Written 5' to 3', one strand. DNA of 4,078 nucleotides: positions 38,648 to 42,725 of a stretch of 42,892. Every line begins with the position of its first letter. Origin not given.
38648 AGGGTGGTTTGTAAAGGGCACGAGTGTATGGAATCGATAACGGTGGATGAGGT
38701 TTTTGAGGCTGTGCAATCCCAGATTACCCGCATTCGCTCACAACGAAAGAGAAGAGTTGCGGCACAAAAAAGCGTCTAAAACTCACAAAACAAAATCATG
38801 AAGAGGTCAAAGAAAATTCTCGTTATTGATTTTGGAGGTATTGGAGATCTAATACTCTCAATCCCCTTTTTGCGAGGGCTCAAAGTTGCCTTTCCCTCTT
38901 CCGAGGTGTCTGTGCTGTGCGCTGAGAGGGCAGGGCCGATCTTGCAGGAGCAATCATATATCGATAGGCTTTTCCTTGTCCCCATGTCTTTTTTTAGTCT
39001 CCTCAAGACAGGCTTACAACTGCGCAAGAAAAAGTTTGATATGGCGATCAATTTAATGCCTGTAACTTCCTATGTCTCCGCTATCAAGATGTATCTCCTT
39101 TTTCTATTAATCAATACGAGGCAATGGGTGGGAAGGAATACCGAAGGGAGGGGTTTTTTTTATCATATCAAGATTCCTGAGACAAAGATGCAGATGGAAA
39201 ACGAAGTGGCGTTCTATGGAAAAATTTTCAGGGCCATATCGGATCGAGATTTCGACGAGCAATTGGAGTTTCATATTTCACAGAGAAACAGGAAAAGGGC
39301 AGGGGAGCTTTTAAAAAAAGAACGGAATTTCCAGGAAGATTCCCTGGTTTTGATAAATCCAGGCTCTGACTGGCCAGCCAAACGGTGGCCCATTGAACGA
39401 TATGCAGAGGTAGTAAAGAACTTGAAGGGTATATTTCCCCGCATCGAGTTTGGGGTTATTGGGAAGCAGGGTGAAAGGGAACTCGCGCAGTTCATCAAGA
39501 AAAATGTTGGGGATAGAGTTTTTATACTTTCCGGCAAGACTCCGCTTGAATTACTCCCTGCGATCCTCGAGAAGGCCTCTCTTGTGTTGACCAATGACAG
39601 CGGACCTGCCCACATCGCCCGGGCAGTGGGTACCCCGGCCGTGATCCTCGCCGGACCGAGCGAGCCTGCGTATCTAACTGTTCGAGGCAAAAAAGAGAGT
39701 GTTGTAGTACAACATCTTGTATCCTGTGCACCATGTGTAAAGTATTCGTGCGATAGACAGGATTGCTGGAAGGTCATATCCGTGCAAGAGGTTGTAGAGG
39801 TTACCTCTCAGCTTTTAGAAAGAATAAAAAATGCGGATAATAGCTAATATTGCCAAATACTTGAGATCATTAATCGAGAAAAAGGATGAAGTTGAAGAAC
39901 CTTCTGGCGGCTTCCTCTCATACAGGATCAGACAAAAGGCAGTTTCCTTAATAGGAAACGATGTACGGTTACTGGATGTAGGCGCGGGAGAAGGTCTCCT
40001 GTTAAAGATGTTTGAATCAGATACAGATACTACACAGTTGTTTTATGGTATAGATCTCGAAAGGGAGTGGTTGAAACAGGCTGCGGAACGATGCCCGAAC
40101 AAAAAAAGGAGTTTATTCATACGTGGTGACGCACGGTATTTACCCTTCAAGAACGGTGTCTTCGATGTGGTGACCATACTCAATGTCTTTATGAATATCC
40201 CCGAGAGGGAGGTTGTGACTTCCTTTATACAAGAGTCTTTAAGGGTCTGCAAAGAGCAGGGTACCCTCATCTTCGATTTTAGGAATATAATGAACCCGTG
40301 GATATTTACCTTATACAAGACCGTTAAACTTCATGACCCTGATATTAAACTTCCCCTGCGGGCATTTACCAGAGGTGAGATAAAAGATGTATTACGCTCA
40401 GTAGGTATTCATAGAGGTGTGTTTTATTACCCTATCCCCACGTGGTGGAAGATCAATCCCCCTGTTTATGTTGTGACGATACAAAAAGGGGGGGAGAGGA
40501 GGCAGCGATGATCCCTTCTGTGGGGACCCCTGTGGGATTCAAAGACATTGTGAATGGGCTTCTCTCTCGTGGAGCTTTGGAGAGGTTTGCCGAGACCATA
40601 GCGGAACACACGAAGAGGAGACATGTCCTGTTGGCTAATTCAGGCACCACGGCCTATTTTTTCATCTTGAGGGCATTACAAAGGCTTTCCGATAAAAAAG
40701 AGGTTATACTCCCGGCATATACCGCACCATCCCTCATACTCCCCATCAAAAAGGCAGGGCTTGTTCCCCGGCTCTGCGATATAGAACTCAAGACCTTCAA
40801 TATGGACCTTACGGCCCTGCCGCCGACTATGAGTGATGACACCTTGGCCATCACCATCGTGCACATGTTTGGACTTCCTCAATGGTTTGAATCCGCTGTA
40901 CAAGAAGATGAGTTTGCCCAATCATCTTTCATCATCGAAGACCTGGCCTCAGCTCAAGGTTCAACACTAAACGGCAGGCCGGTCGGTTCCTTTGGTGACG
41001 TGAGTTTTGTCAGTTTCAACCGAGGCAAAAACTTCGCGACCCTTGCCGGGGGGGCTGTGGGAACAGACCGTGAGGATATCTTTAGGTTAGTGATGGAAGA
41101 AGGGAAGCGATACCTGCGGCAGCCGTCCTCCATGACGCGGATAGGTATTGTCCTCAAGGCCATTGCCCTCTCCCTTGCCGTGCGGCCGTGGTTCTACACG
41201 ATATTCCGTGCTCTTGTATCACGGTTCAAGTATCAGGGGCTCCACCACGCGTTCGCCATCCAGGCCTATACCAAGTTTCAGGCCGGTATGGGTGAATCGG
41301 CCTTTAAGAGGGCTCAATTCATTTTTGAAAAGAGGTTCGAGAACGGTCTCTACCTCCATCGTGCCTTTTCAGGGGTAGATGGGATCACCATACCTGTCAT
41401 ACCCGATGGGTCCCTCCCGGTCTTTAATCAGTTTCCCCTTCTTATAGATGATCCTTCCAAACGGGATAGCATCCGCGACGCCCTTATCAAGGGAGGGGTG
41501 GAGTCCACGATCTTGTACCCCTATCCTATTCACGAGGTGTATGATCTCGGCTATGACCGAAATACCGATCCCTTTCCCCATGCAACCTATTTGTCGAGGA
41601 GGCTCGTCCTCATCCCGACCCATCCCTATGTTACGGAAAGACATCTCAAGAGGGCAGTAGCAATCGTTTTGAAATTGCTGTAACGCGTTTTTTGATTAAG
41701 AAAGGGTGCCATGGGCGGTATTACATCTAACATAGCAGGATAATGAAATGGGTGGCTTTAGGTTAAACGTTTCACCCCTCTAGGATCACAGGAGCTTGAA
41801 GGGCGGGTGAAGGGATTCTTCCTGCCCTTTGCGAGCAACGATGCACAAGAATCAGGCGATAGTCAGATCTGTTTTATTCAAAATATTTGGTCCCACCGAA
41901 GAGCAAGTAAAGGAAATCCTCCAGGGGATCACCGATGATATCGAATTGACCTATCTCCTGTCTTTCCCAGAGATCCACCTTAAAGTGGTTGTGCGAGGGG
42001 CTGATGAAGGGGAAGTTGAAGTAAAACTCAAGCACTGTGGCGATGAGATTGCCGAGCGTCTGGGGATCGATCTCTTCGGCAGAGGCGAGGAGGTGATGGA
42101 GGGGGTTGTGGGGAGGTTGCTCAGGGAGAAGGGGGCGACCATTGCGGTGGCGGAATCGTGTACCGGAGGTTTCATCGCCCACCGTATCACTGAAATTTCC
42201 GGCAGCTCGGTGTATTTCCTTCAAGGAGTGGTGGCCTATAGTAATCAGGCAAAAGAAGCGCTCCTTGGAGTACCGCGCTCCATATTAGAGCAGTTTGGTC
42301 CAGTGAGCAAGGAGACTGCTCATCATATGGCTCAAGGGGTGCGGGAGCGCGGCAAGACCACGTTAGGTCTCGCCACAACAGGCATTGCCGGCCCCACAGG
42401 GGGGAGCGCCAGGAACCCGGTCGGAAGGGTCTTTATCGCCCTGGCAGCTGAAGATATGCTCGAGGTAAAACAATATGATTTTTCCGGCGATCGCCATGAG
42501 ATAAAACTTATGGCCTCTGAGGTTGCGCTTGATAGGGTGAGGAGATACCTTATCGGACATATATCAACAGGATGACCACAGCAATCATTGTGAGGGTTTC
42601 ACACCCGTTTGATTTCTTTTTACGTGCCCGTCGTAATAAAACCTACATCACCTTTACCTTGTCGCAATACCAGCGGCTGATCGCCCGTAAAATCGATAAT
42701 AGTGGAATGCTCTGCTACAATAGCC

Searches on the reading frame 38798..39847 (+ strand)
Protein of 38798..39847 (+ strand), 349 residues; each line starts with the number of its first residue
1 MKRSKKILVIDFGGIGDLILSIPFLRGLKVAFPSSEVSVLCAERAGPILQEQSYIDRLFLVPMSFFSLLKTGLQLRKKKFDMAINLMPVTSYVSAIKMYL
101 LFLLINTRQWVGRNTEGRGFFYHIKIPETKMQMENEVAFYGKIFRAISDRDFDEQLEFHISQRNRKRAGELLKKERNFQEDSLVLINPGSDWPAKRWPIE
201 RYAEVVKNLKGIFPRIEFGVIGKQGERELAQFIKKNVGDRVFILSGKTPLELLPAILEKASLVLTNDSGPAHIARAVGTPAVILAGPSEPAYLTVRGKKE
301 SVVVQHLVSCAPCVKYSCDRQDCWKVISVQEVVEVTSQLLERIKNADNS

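Call 73: search_protein_families(library=pfam, proteins=[window:38798-39847:+], max_evalue=0.00001)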
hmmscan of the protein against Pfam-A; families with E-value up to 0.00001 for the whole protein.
window:38798-39847:+ (349 aa): 1 family
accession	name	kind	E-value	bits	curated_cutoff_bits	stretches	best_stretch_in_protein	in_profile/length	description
PF01075.23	Glyco_transf_9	-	1.5e-29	103.5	22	1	71-320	4-243/247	Glycosyltransferase family 9 (heptosyltransferase)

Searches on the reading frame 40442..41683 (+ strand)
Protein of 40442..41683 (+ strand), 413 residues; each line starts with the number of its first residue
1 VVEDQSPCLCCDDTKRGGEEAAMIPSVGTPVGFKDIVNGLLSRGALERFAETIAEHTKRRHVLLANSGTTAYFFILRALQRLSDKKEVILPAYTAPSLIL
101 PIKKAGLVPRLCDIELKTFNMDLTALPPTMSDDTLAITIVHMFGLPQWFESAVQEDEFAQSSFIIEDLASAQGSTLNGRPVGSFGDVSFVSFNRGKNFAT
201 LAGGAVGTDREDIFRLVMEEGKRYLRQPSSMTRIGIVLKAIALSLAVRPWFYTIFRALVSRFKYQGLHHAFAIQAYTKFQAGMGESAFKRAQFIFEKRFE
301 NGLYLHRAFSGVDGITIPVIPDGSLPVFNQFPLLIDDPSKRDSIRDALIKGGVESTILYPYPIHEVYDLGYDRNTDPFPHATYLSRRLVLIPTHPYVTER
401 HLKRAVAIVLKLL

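Call 73: search_protein_families(library=pfam, proteins=[window:40442-41683:+], max_evalue=0.00001)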
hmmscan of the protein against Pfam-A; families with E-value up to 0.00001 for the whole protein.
window:40442-41683:+ (413 aa): 1 family
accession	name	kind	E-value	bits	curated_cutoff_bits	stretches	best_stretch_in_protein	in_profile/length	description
PF01041.23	DegT_DnrJ_EryC1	-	1.3e-44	153.3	19.8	2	46-213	26-191/360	DegT/DnrJ/EryC1/StrS aminotransferase family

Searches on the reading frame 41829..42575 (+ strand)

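Call 73: search_protein_families(library=pfam, proteins=[window:41829-42575:+], max_evalue=0.00001)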
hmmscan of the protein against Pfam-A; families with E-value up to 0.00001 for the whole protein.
window:41829-42575:+ (248 aa): 2 families
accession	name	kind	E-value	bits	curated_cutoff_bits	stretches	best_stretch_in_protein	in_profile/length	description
PF02464.23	CinA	-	1.8e-54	184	23.5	1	90-241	4-155/155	Competence-damaged protein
PF18146.6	CinA_KH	-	2e-09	37.8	27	1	17-84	4-73/73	Damage-inducible protein CinA KH domain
